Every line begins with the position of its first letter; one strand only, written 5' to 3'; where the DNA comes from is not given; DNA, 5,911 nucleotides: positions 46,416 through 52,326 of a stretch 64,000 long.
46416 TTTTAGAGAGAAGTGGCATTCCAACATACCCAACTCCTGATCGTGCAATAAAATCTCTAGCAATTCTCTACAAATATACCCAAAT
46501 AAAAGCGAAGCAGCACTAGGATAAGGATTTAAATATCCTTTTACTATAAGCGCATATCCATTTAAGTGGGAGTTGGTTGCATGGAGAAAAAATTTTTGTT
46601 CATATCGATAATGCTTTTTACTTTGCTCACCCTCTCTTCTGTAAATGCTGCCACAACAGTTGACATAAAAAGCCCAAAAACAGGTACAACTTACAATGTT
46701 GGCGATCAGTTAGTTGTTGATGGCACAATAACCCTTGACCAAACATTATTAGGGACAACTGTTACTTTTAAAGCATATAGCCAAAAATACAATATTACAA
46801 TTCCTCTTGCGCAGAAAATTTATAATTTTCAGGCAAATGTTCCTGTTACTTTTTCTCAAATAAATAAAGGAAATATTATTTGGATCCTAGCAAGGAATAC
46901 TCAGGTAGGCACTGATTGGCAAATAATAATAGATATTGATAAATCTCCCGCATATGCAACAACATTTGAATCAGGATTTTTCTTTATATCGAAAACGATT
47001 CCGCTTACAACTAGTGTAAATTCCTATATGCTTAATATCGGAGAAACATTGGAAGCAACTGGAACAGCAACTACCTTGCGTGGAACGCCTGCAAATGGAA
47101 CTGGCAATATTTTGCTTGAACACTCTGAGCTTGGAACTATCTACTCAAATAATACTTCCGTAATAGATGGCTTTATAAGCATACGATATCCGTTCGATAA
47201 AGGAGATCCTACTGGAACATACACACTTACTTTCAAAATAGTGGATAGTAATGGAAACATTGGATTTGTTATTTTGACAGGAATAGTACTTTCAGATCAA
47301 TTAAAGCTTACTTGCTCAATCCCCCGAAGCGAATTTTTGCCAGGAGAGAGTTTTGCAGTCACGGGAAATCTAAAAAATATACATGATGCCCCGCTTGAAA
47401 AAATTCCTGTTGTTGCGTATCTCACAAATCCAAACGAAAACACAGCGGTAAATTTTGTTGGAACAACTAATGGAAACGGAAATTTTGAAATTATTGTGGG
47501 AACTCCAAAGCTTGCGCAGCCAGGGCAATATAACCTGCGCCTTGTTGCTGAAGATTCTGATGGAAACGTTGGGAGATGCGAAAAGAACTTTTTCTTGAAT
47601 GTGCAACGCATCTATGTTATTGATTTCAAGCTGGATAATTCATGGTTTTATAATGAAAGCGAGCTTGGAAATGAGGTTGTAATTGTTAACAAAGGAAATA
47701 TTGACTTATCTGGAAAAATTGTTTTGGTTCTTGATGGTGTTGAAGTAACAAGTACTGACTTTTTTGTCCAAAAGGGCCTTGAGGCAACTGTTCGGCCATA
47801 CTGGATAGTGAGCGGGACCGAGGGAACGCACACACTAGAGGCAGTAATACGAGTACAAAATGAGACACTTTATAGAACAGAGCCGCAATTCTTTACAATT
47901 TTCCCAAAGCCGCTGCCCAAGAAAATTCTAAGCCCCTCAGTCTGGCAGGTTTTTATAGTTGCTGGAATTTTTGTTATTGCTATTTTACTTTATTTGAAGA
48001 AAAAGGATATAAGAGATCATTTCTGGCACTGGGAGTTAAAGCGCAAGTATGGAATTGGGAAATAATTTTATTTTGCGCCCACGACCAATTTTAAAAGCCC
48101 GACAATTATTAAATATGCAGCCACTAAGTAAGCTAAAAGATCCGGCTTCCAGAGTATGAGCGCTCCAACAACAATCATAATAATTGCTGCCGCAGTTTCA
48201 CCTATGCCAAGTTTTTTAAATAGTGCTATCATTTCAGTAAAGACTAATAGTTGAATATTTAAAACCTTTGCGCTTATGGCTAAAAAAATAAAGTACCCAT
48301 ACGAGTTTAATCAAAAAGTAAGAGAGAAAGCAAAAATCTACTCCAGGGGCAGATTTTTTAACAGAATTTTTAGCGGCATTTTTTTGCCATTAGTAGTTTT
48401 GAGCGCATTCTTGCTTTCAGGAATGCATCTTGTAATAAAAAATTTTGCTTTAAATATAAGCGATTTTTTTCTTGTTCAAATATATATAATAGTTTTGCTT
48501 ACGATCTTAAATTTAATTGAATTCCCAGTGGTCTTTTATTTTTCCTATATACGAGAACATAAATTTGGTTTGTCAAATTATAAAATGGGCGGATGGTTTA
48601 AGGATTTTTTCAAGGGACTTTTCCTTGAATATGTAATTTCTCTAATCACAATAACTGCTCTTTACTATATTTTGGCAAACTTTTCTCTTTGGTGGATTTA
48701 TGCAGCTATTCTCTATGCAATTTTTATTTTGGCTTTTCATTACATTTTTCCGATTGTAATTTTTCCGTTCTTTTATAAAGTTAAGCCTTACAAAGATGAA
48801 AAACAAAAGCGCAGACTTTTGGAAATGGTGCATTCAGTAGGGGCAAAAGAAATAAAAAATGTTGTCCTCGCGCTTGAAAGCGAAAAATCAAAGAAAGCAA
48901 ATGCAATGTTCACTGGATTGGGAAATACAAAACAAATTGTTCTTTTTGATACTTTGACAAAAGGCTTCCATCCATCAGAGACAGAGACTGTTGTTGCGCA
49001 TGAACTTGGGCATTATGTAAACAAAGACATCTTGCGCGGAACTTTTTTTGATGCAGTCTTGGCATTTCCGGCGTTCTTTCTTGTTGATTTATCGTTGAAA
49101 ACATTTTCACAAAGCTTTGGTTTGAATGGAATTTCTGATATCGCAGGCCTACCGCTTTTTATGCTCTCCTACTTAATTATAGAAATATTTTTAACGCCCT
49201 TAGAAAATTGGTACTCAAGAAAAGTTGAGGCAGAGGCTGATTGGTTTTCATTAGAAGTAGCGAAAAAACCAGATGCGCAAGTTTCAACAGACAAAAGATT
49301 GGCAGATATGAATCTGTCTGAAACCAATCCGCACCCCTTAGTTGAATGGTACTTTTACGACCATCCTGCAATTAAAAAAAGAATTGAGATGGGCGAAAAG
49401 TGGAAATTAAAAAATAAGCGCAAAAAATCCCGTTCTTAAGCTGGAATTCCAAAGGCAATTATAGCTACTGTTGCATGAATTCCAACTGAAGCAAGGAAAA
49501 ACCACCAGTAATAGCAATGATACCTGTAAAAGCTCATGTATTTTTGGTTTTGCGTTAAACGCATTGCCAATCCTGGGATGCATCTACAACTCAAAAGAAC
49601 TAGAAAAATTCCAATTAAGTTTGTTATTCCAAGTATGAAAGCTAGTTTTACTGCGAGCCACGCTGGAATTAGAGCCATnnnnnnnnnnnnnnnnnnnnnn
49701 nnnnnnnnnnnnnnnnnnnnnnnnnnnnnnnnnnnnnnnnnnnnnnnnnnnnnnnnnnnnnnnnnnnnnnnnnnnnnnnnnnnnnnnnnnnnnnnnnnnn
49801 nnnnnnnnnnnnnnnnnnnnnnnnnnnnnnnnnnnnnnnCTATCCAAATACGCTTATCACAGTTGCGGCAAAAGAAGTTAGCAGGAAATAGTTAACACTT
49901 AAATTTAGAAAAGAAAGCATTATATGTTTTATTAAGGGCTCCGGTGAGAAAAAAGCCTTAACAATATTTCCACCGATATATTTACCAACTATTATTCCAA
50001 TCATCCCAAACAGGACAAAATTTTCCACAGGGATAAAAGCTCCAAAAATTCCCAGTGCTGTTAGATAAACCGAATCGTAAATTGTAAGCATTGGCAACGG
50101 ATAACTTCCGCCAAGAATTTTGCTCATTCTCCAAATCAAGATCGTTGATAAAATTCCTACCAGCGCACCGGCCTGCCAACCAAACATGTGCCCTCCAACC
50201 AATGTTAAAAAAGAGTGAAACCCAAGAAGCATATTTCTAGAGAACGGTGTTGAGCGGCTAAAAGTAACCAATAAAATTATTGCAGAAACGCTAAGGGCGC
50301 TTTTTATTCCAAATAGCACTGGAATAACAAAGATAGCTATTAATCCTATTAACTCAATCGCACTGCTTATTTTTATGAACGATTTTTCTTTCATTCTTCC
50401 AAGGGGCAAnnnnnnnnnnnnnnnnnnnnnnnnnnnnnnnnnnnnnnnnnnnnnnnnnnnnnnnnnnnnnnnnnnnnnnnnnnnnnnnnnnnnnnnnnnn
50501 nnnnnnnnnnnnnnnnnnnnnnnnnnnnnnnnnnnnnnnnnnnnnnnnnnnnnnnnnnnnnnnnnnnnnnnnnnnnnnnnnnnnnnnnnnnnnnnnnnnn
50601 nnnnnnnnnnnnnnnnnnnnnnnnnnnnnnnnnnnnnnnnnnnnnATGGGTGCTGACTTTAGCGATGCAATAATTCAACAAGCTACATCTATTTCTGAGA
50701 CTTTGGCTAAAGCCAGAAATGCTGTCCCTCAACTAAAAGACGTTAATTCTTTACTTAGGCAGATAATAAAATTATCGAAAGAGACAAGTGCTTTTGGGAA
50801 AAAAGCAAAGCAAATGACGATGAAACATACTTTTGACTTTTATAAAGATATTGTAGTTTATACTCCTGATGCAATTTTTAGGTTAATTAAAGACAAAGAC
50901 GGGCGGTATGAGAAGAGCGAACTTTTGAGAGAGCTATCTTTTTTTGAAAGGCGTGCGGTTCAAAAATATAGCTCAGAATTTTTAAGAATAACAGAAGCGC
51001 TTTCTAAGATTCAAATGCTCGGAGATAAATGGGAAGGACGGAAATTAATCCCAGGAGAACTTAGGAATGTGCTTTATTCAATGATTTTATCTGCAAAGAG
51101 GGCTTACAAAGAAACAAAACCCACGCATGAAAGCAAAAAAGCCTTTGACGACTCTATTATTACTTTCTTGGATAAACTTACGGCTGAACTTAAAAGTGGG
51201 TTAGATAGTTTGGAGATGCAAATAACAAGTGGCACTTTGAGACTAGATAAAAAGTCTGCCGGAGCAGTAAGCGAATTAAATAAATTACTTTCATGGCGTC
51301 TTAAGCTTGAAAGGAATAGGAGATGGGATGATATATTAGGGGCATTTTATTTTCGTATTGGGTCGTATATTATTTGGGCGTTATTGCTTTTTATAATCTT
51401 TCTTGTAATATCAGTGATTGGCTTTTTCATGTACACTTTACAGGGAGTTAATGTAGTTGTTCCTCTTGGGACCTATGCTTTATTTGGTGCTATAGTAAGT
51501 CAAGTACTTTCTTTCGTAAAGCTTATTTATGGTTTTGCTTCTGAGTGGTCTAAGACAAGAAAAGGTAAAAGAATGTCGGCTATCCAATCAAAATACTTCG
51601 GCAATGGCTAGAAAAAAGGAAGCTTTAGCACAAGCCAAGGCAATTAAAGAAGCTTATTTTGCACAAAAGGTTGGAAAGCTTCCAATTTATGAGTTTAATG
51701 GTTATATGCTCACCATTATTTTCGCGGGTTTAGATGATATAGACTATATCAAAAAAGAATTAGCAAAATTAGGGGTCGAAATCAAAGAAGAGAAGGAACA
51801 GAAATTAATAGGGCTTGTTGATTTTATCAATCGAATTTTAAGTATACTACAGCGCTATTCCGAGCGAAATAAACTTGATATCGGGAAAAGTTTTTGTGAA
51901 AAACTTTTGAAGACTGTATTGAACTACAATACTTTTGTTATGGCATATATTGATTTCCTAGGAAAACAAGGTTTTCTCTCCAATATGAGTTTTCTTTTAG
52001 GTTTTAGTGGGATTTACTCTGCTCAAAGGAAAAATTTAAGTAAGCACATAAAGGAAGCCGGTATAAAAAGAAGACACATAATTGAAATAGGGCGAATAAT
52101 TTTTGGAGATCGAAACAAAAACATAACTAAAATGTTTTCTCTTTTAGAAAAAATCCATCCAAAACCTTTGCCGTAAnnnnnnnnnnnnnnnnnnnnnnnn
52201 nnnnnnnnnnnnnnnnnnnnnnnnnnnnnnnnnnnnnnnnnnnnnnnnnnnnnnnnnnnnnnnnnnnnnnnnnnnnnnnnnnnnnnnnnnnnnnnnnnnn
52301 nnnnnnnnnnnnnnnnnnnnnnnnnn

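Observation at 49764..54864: Arginine decoding island: argS flanked by all four tRNA-Arg isoacceptors and paired with paralogous membrane-protein genes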

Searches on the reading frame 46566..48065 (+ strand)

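Call 84: search_protein_families(library=pfam, max_evalue=0.001, proteins=[window:46566-48065:+])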
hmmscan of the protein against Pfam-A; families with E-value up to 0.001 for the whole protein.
window:46566-48065:+ (499 aa): 1 family
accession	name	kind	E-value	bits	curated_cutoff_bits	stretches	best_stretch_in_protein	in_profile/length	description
PF01835.25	MG2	-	5.1e-09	36.8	32.8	1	254-332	8-86/96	MG2 domain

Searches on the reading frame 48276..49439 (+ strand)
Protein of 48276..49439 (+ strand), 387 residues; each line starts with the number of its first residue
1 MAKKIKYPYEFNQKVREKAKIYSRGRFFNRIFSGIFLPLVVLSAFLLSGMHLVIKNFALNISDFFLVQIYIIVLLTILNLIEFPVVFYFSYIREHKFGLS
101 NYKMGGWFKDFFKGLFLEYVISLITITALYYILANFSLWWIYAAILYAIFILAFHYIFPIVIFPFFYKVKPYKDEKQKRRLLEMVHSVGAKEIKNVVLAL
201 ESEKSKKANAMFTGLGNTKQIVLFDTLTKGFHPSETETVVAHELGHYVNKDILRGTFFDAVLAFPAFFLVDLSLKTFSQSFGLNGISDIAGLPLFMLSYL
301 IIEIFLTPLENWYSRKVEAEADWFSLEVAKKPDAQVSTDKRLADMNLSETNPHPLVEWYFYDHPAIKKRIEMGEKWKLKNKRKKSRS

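Call 16: search_protein_families(library=pfam, max_evalue=0.1, proteins=[window:48276-49439:+])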
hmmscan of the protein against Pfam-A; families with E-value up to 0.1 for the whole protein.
window:48276-49439:+ (387 aa): 3 families
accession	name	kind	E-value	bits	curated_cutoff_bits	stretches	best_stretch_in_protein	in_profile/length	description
PF01435.24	Peptidase_M48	-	3.2e-26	92.7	20.3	1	173-372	3-181/186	Peptidase family M48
PF16491.10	Peptidase_M48_N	-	2.9e-16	60.3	27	1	11-168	19-179/179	CAAX prenyl protease N-terminal, five membrane helices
PF05569.17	Peptidase_M56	-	1.8e-05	24.5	31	1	139-257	105-214/296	BlaR1 peptidase M56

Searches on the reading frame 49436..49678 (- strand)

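Call 16: search_protein_families(library=pfam, max_evalue=0.1, proteins=[window:49436-49678:-])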
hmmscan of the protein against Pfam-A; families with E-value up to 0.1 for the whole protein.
window:49436-49678:- (80 aa): 2 families
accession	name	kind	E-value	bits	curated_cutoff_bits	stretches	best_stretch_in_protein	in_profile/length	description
PF06965.17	Na_H_antiport_1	-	0.0096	15.3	23.5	1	22-78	173-229/374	Na+/H+ antiporter 1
PF14939.11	DCAF15_WD40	-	0.053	13.7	23.9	1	5-64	11-72/213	DDB1-and CUL4-substrate receptor 15, WD repeat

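Call 93: search_protein_families(library=ncbifam, max_evalue=0.01, proteins=[window:49436-49678:-])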
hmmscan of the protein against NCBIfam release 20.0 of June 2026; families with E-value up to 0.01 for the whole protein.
window:49436-49678:- (80 aa): 0 families

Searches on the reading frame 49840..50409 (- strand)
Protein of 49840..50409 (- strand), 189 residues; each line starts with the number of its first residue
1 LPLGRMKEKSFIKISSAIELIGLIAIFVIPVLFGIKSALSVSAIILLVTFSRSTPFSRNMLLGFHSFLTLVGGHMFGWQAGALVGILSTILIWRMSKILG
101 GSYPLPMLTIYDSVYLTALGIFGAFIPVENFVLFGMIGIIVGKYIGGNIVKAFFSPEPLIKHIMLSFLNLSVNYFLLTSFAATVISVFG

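Call 16: search_protein_families(library=pfam, max_evalue=0.1, proteins=[window:49840-50409:-])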
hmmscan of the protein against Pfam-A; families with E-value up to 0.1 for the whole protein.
window:49840-50409:- (189 aa): 0 families

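Call 43: search_protein_families(library=phrogs, max_evalue=0.01, proteins=[window:49840-50409:-])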
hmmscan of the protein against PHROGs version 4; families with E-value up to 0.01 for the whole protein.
window:49840-50409:- (189 aa): 0 families

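Call 93: search_protein_families(library=ncbifam, max_evalue=0.01, proteins=[window:49840-50409:-])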
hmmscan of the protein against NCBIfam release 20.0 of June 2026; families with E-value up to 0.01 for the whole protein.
window:49840-50409:- (189 aa): 0 families

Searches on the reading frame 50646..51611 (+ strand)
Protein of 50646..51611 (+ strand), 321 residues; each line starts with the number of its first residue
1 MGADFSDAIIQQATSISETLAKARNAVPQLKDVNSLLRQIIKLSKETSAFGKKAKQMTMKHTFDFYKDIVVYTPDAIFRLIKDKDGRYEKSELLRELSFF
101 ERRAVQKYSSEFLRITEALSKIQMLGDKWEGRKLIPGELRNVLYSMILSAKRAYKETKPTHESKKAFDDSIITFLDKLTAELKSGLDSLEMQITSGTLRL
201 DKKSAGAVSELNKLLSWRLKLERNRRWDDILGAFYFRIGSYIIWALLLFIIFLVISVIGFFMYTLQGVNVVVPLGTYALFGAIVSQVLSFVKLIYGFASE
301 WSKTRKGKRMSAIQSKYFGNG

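Call 16: search_protein_families(library=pfam, max_evalue=0.1, proteins=[window:50646-51611:+])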
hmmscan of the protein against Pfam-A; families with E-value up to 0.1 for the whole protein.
window:50646-51611:+ (321 aa): 0 families

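Call 43: search_protein_families(library=phrogs, max_evalue=0.01, proteins=[window:50646-51611:+])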
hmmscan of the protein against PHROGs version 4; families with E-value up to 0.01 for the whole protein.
window:50646-51611:+ (321 aa): 0 families

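Call 47: find_homologous_proteins(query=window:50646-51611:+, max_evalue=0.001)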
Query window:50646-51611:+ (321 aa): 1 proteins with E <= 0.001 among 2135 candidates.
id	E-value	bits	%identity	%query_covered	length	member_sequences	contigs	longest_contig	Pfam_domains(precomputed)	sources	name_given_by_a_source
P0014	1.5e-199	679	99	100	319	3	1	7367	-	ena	-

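Call 70: find_encoding_contigs(protein=P0014, flank=8000, max_places=3)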
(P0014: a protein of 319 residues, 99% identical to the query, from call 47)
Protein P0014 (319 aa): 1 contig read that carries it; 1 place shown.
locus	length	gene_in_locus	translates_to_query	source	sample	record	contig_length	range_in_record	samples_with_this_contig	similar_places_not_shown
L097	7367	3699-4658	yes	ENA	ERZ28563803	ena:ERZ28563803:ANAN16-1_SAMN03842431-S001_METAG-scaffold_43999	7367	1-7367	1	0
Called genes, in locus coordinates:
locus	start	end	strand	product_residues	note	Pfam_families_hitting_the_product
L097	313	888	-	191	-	-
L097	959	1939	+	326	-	PF02661:Fic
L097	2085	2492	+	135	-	PF01435:Peptidase_M48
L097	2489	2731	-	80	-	-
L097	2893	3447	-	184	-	-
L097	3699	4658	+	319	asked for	-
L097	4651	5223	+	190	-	-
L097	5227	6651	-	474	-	PF00750:tRNA-synt_1d, PF05746:DALR_1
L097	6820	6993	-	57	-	-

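Call 93: search_protein_families(library=ncbifam, max_evalue=0.01, proteins=[window:50646-51611:+])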
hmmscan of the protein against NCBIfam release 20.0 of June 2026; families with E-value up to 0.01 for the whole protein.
window:50646-51611:+ (321 aa): 0 families

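Call 94: search_protein_families(library=padloc, max_evalue=0.01, proteins=[window:50646-51611:+])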
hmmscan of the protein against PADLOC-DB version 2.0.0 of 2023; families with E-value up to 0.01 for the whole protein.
window:50646-51611:+ (321 aa): 0 families

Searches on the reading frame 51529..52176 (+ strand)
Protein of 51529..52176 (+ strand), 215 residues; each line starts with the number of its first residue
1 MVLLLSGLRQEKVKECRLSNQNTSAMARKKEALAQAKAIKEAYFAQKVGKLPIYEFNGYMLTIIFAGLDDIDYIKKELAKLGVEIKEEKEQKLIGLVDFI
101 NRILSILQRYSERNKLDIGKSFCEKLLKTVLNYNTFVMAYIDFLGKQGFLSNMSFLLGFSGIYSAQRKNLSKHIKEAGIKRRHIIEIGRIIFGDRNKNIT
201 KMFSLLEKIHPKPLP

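Call 16: search_protein_families(library=pfam, max_evalue=0.1, proteins=[window:51529-52176:+])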
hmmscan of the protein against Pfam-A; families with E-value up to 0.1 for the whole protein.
window:51529-52176:+ (215 aa): 3 families
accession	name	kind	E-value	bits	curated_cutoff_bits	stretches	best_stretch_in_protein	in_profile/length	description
PF07836.16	DmpG_comm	-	0.014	15.4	27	1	151-188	4-42/63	DmpG-like communication domain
PF14703.12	PHM7_cyt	-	0.041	14.5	27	1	26-91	48-116/174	Cytosolic domain of 10TM putative phosphate transporter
PF21663.2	WipA_Phos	-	0.077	12.9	27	0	47-106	98-157/238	WipA-like, phosphatase domain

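Call 43: search_protein_families(library=phrogs, max_evalue=0.01, proteins=[window:51604-52176:+])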
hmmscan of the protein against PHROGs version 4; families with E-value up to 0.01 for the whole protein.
window:51604-52176:+ (190 aa): 0 families

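Call 93: search_protein_families(library=ncbifam, max_evalue=0.01, proteins=[window:51604-52176:+])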
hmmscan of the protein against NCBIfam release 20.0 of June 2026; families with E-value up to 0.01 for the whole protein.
window:51604-52176:+ (190 aa): 0 families

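Call 94: search_protein_families(library=padloc, max_evalue=0.01, proteins=[window:51604-52176:+])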
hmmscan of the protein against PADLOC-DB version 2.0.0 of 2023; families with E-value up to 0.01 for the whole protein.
window:51604-52176:+ (190 aa): 0 families
